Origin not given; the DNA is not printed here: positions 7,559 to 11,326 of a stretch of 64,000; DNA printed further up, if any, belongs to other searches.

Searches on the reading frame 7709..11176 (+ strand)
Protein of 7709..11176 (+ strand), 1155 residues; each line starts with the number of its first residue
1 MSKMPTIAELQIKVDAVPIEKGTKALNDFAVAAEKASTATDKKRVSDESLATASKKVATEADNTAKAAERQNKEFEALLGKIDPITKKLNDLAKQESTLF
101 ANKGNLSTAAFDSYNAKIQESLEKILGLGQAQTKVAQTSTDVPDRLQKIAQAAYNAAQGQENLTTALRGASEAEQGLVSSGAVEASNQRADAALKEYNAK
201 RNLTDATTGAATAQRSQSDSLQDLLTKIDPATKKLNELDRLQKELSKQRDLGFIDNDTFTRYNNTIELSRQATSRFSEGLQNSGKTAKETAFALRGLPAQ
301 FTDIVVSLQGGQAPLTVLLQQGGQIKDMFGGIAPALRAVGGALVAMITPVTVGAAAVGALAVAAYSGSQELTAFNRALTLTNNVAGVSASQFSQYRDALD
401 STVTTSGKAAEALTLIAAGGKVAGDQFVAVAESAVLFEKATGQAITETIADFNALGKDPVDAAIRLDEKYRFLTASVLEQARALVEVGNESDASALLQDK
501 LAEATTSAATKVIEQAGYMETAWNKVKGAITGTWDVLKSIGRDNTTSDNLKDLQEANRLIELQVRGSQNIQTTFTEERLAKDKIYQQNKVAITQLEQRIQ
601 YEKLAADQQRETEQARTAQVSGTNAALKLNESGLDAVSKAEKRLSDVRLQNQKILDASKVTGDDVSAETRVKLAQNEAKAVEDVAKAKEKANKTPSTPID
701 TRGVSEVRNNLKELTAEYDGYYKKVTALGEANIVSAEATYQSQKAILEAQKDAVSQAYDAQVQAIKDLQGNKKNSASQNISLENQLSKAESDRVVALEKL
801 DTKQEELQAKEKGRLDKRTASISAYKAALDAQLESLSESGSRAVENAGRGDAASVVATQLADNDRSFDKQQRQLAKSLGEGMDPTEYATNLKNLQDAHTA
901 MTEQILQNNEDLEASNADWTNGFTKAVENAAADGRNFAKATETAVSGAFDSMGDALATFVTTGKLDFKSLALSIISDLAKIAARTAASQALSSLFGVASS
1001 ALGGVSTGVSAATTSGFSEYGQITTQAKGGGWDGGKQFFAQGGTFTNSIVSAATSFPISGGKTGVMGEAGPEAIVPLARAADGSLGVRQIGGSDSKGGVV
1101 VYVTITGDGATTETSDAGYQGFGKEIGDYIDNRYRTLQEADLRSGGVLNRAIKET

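Call 8: search_protein_families(library=phrogs, proteins=[window:7709-11176:+])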
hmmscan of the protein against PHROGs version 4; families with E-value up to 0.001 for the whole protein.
window:7709-11176:+ (1155 aa): 18 families
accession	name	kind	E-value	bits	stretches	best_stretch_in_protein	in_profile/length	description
phrog_24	-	tail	3.5e-198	662.3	2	131-1154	68-1057/1151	tail length tape measure protein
phrog_25966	-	tail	9.8e-69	233.1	1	278-925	46-579/1651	tail length tape measure protein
phrog_3827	-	tail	5.5e-63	214.5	3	266-474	184-388/393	tail length tape measure protein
phrog_339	-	tail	2.1e-54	186.2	1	495-1154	491-1121/1123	tail length tape measure protein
phrog_1716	-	tail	1e-53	184.1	1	763-1153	539-930/943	tail length tape measure protein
phrog_16384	-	unknown function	3.4e-50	172.7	1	803-1152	76-460/463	-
phrog_4498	-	tail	2.3e-47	162.8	1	269-577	44-356/381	tail length tape measure protein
phrog_13769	-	unknown function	1.8e-30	106.8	1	944-1152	405-610/612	-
phrog_20739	-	tail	2.4e-30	106.9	1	351-600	70-319/336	tail length tape measure protein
phrog_6747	-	tail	1.5e-29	104.4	1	746-1093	16-333/390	tail length tape measure protein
phrog_5918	-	unknown function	1.5e-24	87.7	1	351-500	293-444/448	-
phrog_32885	-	tail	8.9e-17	61.3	1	911-1108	710-923/948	tail length tape measure protein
phrog_3394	-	unknown function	1.3e-16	60.3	1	852-1119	1556-1829/1862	-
phrog_9745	-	unknown function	1.3e-12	48.6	1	240-334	25-109/120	-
phrog_20862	-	unknown function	1.9e-11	43.9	1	918-1014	504-592/698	-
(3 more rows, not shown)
